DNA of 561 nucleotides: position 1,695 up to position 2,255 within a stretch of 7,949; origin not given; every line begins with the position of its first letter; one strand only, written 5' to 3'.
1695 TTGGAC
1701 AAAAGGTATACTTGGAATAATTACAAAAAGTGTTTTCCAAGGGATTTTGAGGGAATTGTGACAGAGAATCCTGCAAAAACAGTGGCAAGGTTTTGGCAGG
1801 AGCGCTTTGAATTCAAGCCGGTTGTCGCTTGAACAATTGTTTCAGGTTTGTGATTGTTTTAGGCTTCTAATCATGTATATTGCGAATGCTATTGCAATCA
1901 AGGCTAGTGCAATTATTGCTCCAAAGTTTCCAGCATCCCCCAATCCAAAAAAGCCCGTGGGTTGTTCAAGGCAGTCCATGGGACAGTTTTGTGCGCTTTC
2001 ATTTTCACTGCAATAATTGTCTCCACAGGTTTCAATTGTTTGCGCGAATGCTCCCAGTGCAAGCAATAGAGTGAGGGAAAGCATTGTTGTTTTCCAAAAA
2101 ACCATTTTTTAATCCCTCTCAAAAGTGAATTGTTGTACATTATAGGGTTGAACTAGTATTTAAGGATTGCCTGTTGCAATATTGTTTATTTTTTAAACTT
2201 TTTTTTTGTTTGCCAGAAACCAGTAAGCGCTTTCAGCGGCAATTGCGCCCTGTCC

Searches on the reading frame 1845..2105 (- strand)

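Call 6: search_protein_families(library=pfam, proteins=[window:1845-2105:-], max_evalue=1)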
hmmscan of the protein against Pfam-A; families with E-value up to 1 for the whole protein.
window:1845-2105:- (87 aa): 1 family
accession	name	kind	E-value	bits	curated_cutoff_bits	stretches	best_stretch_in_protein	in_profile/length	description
PF22540.1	RET_CRD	-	0.0072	17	26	1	22-49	43-72/103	RET, Cysteine Rich Domain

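Call 46: search_protein_families(library=ncbifam, proteins=[window:1845-2105:-], max_evalue=0.1)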
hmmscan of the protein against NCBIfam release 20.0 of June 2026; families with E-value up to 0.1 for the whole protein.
window:1845-2105:- (87 aa): 0 families
